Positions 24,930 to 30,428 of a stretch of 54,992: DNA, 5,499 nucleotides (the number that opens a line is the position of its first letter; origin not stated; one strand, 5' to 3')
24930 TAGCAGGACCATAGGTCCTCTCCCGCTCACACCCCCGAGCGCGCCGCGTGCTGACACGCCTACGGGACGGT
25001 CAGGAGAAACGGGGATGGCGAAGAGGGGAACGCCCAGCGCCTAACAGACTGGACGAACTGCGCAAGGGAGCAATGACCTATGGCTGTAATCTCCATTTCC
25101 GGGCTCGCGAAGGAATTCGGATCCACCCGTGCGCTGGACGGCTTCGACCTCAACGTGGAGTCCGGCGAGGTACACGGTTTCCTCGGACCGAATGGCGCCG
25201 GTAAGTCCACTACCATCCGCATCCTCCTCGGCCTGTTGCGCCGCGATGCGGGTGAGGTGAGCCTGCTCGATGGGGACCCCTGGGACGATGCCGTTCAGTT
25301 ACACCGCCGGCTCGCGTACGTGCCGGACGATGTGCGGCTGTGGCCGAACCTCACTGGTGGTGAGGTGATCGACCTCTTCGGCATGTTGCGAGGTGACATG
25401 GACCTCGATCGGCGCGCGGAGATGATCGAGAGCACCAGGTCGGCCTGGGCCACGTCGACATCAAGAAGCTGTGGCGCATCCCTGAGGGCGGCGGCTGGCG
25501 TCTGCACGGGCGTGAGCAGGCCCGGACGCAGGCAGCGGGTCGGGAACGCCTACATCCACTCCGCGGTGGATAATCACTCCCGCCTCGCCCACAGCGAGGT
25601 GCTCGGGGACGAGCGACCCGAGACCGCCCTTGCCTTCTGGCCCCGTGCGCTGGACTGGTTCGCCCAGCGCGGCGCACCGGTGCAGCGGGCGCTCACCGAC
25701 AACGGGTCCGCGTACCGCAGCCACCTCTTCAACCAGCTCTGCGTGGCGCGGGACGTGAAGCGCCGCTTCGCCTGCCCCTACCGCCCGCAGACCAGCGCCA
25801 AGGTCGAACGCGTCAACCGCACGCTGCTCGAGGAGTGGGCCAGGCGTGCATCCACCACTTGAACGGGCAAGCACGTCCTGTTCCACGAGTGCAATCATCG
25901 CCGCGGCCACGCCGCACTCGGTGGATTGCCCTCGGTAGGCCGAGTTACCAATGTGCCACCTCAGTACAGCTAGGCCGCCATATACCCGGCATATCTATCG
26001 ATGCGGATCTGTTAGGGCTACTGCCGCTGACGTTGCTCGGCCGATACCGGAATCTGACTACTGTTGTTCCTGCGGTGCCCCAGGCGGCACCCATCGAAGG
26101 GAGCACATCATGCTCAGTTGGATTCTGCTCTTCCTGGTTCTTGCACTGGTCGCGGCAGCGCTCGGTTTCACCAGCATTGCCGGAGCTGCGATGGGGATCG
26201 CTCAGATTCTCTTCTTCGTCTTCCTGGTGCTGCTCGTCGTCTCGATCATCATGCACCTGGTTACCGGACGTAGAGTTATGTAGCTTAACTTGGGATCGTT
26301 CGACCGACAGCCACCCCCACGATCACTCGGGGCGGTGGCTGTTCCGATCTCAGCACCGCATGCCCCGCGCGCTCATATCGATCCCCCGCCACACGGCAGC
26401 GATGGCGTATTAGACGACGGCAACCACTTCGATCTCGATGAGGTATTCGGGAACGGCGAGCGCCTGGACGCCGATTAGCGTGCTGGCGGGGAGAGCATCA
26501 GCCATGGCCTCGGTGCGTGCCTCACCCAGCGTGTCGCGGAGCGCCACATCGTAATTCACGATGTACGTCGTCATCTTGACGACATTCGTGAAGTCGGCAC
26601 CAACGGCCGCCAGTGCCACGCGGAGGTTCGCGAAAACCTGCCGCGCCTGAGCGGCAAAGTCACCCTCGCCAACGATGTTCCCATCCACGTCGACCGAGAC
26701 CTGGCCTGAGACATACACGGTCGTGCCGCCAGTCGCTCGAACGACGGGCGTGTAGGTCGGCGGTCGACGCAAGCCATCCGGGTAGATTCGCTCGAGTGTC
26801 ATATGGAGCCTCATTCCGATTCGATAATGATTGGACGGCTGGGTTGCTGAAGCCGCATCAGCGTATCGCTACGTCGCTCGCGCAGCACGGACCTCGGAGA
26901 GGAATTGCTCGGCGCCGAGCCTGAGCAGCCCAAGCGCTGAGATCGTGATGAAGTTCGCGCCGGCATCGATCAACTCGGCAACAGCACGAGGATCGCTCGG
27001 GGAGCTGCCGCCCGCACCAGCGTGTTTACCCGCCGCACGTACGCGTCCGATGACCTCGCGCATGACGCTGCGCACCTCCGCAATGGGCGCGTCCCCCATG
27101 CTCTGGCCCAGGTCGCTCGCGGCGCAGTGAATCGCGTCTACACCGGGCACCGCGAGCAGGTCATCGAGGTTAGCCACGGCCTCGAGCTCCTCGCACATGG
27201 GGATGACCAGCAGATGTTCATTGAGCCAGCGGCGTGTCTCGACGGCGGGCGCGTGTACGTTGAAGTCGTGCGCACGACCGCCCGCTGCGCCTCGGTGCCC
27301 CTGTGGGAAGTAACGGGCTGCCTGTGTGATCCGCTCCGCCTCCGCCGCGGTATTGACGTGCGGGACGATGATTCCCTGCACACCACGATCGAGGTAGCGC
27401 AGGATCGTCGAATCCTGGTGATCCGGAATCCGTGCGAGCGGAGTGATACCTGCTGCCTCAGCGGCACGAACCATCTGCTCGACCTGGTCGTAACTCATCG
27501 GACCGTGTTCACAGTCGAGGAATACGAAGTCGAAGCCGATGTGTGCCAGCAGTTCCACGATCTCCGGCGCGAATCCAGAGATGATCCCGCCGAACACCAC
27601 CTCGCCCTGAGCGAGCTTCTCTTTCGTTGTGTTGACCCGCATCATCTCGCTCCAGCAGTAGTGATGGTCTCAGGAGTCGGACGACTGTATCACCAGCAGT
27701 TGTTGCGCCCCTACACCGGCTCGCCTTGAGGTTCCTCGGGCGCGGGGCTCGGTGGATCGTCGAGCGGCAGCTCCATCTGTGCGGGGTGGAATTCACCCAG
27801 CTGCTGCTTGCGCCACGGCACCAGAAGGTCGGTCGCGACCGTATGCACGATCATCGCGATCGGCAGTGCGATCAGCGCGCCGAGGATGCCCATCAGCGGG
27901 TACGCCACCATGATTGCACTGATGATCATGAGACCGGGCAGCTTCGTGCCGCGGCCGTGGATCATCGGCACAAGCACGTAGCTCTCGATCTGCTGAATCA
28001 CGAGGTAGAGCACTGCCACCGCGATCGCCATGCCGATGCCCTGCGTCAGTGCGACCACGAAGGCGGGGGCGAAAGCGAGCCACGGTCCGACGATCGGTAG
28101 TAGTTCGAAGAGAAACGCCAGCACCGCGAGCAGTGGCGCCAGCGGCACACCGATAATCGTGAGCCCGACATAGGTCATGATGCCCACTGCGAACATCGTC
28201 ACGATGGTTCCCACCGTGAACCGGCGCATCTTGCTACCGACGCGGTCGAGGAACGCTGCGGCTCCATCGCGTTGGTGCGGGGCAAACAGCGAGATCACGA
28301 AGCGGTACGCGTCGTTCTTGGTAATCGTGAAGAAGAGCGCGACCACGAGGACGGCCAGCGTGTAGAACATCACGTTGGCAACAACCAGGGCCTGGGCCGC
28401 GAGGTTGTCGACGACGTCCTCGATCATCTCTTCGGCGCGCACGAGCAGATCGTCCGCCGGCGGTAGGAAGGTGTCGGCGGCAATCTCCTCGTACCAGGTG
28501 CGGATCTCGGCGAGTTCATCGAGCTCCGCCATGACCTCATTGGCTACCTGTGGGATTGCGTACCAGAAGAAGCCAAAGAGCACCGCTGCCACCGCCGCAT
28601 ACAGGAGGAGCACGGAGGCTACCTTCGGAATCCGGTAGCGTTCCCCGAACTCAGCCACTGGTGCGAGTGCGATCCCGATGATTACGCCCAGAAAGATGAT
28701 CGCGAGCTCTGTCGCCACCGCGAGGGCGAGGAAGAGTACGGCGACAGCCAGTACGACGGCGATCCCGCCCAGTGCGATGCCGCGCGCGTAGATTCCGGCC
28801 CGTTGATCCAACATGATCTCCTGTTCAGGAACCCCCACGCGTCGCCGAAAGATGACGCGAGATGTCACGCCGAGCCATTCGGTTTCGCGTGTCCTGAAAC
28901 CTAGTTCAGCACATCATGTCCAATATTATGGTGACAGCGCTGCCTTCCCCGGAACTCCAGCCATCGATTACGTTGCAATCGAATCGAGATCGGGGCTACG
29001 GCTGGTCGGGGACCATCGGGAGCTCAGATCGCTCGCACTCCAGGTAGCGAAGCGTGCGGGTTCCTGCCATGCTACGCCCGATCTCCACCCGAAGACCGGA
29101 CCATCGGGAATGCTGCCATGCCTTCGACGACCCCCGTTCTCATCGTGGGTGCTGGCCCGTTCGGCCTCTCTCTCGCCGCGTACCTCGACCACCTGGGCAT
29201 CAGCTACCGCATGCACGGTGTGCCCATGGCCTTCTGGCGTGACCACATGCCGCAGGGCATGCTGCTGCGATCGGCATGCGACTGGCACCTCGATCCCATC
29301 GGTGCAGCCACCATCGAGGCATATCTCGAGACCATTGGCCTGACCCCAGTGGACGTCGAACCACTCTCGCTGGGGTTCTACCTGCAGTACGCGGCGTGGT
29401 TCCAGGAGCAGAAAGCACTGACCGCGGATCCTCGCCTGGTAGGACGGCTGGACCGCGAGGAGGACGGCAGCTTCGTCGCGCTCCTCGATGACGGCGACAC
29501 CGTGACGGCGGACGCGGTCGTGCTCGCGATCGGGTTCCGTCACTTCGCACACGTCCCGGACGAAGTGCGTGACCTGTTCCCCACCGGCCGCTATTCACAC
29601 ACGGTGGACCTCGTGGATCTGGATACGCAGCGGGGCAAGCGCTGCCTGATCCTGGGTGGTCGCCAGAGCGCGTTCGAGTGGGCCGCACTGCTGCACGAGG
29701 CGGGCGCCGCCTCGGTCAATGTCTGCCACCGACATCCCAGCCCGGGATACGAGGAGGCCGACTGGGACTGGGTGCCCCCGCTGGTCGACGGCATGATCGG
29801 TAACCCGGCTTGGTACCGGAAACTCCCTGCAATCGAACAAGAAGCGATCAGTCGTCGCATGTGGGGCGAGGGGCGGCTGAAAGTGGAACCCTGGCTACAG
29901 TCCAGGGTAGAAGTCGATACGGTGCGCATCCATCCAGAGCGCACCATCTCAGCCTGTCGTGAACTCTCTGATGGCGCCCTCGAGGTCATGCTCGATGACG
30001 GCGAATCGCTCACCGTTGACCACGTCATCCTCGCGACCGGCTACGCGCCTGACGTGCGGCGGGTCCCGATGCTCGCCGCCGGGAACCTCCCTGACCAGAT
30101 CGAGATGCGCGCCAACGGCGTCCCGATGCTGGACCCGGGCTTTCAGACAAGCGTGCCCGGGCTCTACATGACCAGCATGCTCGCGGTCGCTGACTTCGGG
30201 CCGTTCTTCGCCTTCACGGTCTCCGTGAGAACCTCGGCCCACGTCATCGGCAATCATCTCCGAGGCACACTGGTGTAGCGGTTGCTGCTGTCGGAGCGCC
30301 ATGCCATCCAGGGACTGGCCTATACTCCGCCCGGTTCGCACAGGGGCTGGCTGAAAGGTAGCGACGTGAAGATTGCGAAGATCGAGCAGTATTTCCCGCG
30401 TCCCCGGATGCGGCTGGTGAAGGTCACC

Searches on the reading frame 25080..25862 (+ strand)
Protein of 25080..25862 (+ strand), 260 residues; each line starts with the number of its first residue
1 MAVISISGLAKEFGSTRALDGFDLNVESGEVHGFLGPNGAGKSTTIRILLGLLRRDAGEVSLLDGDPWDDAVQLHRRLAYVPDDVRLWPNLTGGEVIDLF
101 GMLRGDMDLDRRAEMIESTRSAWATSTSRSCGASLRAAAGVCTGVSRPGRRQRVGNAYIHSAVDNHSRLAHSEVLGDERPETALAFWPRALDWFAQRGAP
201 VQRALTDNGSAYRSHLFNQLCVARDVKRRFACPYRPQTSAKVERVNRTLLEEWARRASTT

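Call 34: search_protein_families(library=pfam, proteins=[window:25080-25862:+], max_evalue=0.000001)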
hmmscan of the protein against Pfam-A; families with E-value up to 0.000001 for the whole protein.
window:25080-25862:+ (260 aa): 2 families
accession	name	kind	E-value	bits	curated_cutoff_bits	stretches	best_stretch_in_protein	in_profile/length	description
PF00005.33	ABC_tran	-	6.3e-16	59.7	25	1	19-115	1-80/137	ABC transporter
PF00665.32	rve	-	1.5e-11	44.9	32.6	1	155-236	22-102/102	Integrase core domain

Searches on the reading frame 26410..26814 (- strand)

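Call 36: search_protein_families(library=pfam, proteins=[window:26410-26814:-], max_evalue=0.000001)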
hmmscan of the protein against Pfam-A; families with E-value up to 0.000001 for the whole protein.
window:26410-26814:- (134 aa): 1 family
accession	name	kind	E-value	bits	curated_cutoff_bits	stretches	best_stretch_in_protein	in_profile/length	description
PF01042.26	Ribonuc_L-PSP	-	9.4e-25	87.4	27.3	1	21-134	11-121/121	Endoribonuclease L-PSP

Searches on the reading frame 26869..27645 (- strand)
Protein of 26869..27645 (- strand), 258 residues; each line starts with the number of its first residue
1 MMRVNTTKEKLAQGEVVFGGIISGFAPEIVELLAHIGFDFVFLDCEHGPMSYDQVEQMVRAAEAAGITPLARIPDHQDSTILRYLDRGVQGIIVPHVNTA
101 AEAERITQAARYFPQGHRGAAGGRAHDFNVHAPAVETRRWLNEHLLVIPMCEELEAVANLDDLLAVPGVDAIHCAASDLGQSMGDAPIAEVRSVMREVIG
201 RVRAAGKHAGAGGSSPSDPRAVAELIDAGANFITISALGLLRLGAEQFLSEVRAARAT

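Call 34: search_protein_families(library=pfam, proteins=[window:26869-27645:-], max_evalue=0.000001)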
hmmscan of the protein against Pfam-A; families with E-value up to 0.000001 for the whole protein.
window:26869-27645:- (258 aa): 1 family
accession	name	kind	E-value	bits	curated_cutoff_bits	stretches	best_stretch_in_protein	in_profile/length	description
PF03328.21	HpcH_HpaI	-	5.4e-24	85.1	25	1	23-234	7-210/221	HpcH/HpaI aldolase/citrate lyase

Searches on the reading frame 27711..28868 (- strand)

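Call 34: search_protein_families(library=pfam, proteins=[window:27711-28868:-], max_evalue=0.000001)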
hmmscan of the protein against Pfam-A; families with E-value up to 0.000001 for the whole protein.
window:27711-28868:- (385 aa): 1 family
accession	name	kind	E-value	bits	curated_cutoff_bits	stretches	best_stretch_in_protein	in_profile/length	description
PF01594.21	AI-2E_transport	-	2.9e-43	148.7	34.3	1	39-345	4-323/327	AI-2E family transporter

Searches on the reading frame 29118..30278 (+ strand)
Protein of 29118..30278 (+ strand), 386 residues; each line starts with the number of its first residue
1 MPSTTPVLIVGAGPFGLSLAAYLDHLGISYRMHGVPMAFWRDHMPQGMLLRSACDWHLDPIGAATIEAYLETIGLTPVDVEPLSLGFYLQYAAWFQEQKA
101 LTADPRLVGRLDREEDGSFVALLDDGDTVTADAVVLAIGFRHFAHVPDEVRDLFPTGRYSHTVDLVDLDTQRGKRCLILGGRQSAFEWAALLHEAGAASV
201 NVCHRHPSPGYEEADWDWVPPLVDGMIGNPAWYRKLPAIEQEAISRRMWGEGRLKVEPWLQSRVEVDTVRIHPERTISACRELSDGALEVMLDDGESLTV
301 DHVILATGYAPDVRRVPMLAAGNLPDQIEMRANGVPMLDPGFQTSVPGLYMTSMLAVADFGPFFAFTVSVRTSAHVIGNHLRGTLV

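Call 34: search_protein_families(library=pfam, proteins=[window:29118-30278:+], max_evalue=0.000001)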
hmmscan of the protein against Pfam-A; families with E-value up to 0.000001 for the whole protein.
window:29118-30278:+ (386 aa): 4 families
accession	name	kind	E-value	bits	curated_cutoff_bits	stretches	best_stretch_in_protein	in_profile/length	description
PF07992.20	Pyr_redox_2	-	1.4e-18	67.7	26.1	1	6-351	2-272/291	Pyridine nucleotide-disulphide oxidoreductase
PF13738.12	Pyr_redox_3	-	4.1e-16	59.5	30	1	8-221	1-212/305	Pyridine nucleotide-disulphide oxidoreductase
PF13454.12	NAD_binding_9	-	3.4e-10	40.5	21.8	0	258-309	105-154/155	FAD-NAD(P)-binding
PF13434.12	Lys_Orn_oxgnase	-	7.1e-09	35.7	21.3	0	124-208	141-224/339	L-lysine 6-monooxygenase/L-ornithine 5-monooxygenase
